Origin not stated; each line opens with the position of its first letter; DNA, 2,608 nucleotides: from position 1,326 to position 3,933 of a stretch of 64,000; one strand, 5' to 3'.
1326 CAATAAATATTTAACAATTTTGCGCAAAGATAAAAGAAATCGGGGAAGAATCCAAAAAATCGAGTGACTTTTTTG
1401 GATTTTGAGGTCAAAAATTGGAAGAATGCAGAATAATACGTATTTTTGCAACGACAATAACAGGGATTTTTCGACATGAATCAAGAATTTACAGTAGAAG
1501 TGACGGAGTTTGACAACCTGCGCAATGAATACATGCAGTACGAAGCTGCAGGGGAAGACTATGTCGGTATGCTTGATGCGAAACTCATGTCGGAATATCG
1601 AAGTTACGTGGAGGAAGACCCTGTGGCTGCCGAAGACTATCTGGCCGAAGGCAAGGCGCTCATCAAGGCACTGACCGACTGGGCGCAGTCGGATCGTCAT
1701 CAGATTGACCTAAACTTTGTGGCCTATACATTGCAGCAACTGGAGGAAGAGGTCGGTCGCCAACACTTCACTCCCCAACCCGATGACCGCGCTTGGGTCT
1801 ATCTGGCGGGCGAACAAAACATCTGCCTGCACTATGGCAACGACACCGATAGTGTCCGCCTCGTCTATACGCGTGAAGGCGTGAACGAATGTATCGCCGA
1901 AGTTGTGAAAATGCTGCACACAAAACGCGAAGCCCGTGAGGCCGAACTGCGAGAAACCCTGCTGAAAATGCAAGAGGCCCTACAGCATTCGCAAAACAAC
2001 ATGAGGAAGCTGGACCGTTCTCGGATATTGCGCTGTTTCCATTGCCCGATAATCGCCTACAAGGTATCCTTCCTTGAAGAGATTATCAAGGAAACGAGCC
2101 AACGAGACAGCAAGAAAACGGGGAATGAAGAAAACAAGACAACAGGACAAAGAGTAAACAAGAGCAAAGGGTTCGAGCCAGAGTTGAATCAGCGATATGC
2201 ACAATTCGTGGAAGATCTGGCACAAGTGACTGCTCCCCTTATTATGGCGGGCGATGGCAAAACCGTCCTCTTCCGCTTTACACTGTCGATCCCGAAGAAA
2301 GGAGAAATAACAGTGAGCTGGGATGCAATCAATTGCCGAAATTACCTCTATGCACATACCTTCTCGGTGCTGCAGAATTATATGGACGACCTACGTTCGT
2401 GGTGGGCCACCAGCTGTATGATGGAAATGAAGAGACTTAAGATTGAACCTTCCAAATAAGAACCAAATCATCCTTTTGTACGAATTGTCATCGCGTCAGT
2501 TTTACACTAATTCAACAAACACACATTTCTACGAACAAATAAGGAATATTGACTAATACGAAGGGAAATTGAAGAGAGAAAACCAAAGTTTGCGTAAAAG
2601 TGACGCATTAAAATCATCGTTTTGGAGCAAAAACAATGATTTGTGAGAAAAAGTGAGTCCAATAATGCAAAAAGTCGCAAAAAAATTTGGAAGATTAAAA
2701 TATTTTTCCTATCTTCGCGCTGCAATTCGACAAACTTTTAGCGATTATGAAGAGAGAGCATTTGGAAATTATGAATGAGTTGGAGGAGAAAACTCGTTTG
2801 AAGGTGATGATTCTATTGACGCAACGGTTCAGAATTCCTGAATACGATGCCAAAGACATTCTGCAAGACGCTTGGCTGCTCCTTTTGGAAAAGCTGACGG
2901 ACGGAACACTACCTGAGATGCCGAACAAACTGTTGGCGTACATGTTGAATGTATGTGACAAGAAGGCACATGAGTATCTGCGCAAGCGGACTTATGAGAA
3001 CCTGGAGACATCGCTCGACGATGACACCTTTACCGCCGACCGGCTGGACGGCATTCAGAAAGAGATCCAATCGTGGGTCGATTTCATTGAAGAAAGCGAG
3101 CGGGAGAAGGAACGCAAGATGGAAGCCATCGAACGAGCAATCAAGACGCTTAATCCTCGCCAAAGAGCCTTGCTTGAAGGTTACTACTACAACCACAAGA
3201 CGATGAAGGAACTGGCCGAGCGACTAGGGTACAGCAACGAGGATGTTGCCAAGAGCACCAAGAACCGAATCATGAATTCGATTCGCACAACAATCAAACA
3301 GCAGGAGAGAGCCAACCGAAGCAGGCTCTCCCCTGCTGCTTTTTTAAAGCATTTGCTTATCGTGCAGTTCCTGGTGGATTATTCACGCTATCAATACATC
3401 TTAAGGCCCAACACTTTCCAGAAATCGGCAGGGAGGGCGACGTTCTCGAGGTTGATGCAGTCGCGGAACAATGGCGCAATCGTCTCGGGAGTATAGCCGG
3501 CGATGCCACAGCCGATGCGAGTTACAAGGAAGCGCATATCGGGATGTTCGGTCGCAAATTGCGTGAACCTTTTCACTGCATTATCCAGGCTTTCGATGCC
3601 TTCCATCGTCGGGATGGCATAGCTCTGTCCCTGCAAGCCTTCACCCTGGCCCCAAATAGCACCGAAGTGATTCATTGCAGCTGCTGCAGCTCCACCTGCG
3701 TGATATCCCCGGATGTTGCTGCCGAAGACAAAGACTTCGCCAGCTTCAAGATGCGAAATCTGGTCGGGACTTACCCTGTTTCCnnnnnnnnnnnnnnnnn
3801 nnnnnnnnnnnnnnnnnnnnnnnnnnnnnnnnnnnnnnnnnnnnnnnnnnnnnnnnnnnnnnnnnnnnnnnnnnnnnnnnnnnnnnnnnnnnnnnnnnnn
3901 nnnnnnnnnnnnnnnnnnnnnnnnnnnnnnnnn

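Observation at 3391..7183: NrtR-linked ADP-ribose module with no NAD biosynthesis genes: Nudix regulator, unknown protein, ADP-ribosylglycohydrolase and a vWA/phage-domain fusion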

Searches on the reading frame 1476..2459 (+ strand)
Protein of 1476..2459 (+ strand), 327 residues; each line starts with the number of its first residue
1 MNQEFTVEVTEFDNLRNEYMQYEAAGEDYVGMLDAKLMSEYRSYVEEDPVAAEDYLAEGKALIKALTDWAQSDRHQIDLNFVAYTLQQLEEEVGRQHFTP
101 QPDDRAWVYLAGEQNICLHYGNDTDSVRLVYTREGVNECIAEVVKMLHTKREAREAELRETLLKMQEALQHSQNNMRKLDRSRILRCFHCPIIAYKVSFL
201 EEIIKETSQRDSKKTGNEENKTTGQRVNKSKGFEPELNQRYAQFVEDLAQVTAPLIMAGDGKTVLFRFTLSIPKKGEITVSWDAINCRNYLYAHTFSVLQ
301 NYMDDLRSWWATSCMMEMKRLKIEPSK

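Call 3: search_protein_families(library=pfam, proteins=[window:1476-2459:+], max_evalue=0.01)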
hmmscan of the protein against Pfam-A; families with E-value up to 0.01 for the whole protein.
window:1476-2459:+ (327 aa): 1 family
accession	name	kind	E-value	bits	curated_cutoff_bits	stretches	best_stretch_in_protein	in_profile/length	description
PF22336.2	RhiE-like_linker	-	0.00082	19.7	27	0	61-87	12-36/67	RhiE-like, KS-MAT linker domain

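Call 4: search_protein_families(library=ncbifam, proteins=[window:1476-2459:+], max_evalue=0.01)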
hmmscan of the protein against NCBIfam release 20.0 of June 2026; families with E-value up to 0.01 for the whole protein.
window:1476-2459:+ (327 aa): 0 families

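Call 7: search_protein_families(library=padloc, proteins=[window:1476-2459:+], max_evalue=0.01)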
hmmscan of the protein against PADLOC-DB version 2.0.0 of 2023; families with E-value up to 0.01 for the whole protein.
window:1476-2459:+ (327 aa): 0 families

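Call 8: search_protein_families(library=phrogs, proteins=[window:1476-2459:+], max_evalue=0.01)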
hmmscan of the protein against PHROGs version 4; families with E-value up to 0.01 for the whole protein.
window:1476-2459:+ (327 aa): 0 families

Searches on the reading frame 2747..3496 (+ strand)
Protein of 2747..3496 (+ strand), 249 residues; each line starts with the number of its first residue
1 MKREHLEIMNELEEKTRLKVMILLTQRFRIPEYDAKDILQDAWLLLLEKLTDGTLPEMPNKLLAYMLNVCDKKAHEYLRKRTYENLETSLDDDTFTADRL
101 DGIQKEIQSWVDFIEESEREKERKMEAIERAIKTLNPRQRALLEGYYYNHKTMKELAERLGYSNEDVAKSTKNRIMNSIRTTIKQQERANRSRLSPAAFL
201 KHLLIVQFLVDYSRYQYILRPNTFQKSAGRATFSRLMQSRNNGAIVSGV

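Call 3: search_protein_families(library=pfam, proteins=[window:2747-3496:+], max_evalue=0.01)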
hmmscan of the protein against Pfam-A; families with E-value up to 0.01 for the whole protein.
window:2747-3496:+ (249 aa): 3 families
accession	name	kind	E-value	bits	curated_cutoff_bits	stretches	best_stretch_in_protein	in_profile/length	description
PF04545.22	Sigma70_r4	-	2.2e-08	33.9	24.1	1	131-167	1-37/50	Sigma-70, region 4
PF08281.18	Sigma70_r4_2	-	7.8e-07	29.1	25.7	1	126-163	2-39/54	Sigma-70, region 4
PF07638.17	Sigma70_ECF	-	0.002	18.5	21.1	1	105-187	106-183/185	ECF sigma factor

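Call 4: search_protein_families(library=ncbifam, proteins=[window:2747-3496:+], max_evalue=0.01)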
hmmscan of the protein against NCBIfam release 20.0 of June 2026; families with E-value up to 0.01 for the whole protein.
window:2747-3496:+ (249 aa): 32 families (the best 25 are shown)
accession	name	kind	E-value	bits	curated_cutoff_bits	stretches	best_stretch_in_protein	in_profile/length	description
TIGR02937.1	sigma70-ECF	superfamily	1.2e-15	57.6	42.9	1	23-171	17-154/165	sigma-70 family RNA polymerase sigma factor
TIGR02985.1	Sig70_bacteroi1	subfamily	3.1e-10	40.5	126.4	1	21-172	14-152/162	RNA polymerase sigma-70 factor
TIGR02989.1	Sig-70_gvs1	subfamily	4.8e-10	39.6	124.55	1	34-171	27-147/158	RNA polymerase sigma-70 factor, Rhodopirellula/Verrucomicrobium family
TIGR02983.1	SigE-fam_strep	subfamily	4.8e-07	29.8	141.55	1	115-185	91-160/162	SigE family RNA polymerase sigma factor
TIGR02980.1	SigBFG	subfamily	5.2e-07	29.6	234.35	1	109-182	151-225/227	SigB/SigF/SigG family RNA polymerase sigma factor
TIGR02479.1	FliA_WhiG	subfamily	5.9e-06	26.2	189.6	1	65-168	107-209/224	FliA/WhiG family RNA polymerase sigma factor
NF006550.0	PRK09047.1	equivalog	7.7e-06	25.5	173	1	33-186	37-190/194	RNA polymerase sigma factor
TIGR02885.1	spore_sigF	equivalog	1.1e-05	25.4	321.45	1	111-181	158-229/231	RNA polymerase sporulation sigma factor SigF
NF004052.0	PRK05572.1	subfamily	1.2e-05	24.9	311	1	111-184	179-251/252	SigF/SigG family RNA polymerase sporulation sigma factor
NF004935.0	PRK06288.1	equivalog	1.6e-05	24.7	343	1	60-169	139-249/270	RNA polymerase sigma factor WhiG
NF005143.0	PRK06596.1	subfamily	2.4e-05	23.9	241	1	63-185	157-283/285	RNA polymerase factor sigma-32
NF005644.0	PRK07408.1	subfamily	4.5e-05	23.2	261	1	119-185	190-255/258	RNA polymerase sigma factor SigF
NF009174.0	PRK12522.1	equivalog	4.8e-05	23.4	217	1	32-184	27-168/175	RNA polymerase sigma factor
TIGR02392.1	rpoH_proteo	equivalog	5.7e-05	22.9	323.1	1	60-184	142-269/270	RNA polymerase sigma factor RpoH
NF006071.0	PRK08215.1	equivalog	7.3e-05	22.5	372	1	112-177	185-252/258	RNA polymerase sporulation sigma factor SigG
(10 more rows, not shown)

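Call 7: search_protein_families(library=padloc, proteins=[window:2747-3496:+], max_evalue=0.01)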
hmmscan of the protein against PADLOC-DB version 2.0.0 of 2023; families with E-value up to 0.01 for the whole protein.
window:2747-3496:+ (249 aa): 0 families

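Call 8: search_protein_families(library=phrogs, proteins=[window:2747-3496:+], max_evalue=0.01)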
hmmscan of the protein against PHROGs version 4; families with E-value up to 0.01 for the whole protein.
window:2747-3496:+ (249 aa): 8 families
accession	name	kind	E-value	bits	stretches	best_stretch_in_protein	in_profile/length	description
phrog_1740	-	transcription regulation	7e-11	42.3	1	30-190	78-223/567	RNA polymerase sigma factor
phrog_36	-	transcription regulation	6e-09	36.8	1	64-180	58-184/220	transcriptional regulator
phrog_11138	-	unknown function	3.1e-08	35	1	57-172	15-129/142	-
phrog_351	-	transcription regulation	1.7e-07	31.2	1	84-188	628-731/928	RNA polymerase sigma factor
phrog_248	-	transcription regulation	5.8e-07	30.7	1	110-177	73-131/161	transcriptional activator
phrog_13787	-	unknown function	3.4e-05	25.1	1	125-184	112-169/172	-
phrog_253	-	DNA, RNA and nucleotide metabolism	0.0023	18.8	1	82-161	19-97/169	Mu Gam-like end protection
phrog_12061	-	unknown function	0.0088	16.9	0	107-192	21-108/111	-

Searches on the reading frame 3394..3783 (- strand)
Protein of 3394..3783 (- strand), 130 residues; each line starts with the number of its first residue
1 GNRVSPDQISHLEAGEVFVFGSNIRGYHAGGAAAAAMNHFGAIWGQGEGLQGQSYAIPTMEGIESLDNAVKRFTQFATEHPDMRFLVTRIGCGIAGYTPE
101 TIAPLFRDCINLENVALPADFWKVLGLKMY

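Call 43: search_protein_families(library=pfam, proteins=[window:3394-3783:-], max_evalue=10)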
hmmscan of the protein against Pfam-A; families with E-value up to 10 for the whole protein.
seq(130 aa): 0 families

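Call 54: search_protein_representatives(protein=window:3394-3777:-)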
Query: 128 residues. Proteins with E-value up to 0.001 (for the whole library): 4704; up to 1e-10: 3051; up to 1e-30: 342. The best 150 are listed.
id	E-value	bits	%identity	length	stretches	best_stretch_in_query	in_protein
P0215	2.3e-71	254.0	53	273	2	1-123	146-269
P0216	2.4e-69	247.4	52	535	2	3-120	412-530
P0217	8.4e-52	190.7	68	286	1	1-124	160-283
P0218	2.0e-49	183.0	65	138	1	1-127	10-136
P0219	3.1e-47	176.0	65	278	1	1-127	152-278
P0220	5.8e-47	175.1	62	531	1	1-128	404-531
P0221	2.1e-46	173.3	66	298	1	1-124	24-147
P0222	3.7e-46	172.5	65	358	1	1-123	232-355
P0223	4.0e-45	169.1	68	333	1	1-122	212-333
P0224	1.9e-44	166.9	51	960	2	3-120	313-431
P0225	7.4e-44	165.0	61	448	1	1-122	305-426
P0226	8.1e-44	164.9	50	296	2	14-123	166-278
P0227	8.1e-44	164.9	61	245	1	1-122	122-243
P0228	1.3e-43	164.2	58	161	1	1-128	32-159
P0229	3.2e-43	163.0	62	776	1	1-122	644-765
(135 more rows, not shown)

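Call 57: search_protein_families(library=pfam, alignment_id=A3, max_evalue=0.001)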
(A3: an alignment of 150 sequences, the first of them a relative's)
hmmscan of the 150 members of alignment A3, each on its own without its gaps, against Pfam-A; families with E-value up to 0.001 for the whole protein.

A. member 1, P0215 (273 aa): 0 families

B. families by the number of members that match (of 150 scanned): 45 families (the first 25 are shown)
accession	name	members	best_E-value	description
PF03747.19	ADP_ribosyl_GH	17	2.9e-65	ADP-ribosylglycohydrolase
PF10021.15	PARG_cat_microb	7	1.7e-36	Microbial-type PARG, catalytic domain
PF08837.16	DUF1810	4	7.4e-52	Protein of unknown function (DUF1810)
PF08281.18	Sigma70_r4_2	4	2.4e-06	Sigma-70, region 4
PF04545.22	Sigma70_r4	3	1.8e-05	Sigma-70, region 4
PF20475.3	DUF6717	2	1.2e-24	Family of unknown function (DUF6717)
PF00293.34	NUDIX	2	3.3e-23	NUDIX domain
PF13306.12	LRR_5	2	9.9e-23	BspA type Leucine rich repeat region (6 copies)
PF08797.16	HIRAN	2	6.4e-08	HIRAN domain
PF00092.34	VWA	2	2.5e-06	von Willebrand factor type A domain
PF13412.12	HTH_24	2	4.1e-06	Winged helix-turn-helix DNA-binding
PF07638.17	Sigma70_ECF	2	3.9e-05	ECF sigma factor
PF13384.12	HTH_23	2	0.00022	Homeodomain-like domain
PF13519.12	VWA_2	2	0.00059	von Willebrand factor type A domain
PF00069.31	Pkinase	1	7.7e-41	Protein kinase domain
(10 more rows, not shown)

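Call 62: search_solved_structures(query=A4, max_evalue=10, show_alignments=3)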
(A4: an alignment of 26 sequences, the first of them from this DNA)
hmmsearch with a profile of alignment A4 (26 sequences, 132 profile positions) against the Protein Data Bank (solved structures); distinct sequences matched with E-value up to 10: 6.
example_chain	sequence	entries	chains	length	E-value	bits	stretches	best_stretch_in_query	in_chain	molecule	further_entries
9p41_A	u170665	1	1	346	0.057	16.5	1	27-62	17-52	Endoglucanase Cel5A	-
7anc_A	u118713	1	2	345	0.29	14.2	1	70-129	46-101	GDP-L-fucose synthase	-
7m13_A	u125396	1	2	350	0.33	14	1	70-129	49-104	GDP-L-fucose synthase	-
7cxt_A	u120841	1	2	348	0.35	13.9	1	70-129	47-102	GDP-L-fucose synthase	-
6u1s_A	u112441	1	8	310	0.46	13.6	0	34-110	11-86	de novo designed 16-helix transmembrane nanopore, TMHC8_R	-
7a66_A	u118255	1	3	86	1.7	11.7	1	100-128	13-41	Pcc2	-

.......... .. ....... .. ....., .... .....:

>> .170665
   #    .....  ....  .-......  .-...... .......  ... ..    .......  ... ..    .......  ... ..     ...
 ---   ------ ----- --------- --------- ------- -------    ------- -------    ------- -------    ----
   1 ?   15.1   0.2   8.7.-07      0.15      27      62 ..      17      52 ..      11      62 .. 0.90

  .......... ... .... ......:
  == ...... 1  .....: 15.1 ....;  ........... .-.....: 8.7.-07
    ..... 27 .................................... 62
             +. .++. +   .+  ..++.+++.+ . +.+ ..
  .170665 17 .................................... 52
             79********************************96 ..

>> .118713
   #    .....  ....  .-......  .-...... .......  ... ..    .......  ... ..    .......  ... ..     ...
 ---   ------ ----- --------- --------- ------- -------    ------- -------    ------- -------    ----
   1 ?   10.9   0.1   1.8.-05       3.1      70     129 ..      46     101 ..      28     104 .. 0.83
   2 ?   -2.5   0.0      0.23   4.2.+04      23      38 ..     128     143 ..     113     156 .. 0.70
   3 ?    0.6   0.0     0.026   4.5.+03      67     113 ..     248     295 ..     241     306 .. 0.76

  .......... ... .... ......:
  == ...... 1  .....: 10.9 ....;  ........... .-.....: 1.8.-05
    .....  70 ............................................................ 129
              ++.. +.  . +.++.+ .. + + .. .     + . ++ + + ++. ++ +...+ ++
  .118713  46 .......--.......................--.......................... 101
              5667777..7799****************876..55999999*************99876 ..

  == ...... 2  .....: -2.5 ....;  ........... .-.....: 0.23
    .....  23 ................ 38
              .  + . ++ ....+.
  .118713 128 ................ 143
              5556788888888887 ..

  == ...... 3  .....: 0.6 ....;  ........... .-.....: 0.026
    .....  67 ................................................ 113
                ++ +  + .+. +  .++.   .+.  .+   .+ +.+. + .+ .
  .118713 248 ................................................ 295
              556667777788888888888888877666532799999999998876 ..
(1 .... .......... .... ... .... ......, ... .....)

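Call 68: find_related_loci(query=A4, collection=viral_contigs, flank=4000)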
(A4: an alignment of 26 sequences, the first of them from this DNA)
Query A4 (130 aa) in viral_contigs; peptide patterns used: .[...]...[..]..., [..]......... (x = any residue, [..] = any of these).
600 stretches matched a pattern (row limit reached: there are more); 584 encode a relative of the query (tblastn E <= 1e-3); the best 80 are kept; 80 distinct loci.
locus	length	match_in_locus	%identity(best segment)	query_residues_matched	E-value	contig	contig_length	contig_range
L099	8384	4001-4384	57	3-129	2e-45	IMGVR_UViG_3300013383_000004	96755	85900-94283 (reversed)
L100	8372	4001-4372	57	3-125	3e-44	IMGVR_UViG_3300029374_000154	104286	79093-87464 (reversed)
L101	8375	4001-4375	55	2-125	2e-42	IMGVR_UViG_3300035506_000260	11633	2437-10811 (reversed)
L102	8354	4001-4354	57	2-118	2e-42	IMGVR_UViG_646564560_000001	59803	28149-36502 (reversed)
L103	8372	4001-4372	55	2-125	7e-42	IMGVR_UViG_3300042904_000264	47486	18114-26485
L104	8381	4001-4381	54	2-126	3e-42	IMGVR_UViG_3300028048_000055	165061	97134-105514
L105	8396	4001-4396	53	3-125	8e-41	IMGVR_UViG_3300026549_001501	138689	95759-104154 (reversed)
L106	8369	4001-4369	52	5-126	7e-41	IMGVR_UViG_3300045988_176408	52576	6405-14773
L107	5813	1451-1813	55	2-121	1e-40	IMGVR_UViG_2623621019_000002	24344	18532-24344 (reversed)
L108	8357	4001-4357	57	5-125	1e-40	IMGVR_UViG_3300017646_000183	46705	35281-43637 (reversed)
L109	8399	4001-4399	45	2-126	3e-39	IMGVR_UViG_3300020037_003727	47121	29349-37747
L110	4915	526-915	53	3-126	3e-39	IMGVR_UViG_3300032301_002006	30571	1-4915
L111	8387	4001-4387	49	3-125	2e-38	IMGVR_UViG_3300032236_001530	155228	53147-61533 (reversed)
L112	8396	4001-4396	49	3-128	4e-38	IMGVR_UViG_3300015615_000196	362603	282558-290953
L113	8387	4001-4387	49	3-125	1e-37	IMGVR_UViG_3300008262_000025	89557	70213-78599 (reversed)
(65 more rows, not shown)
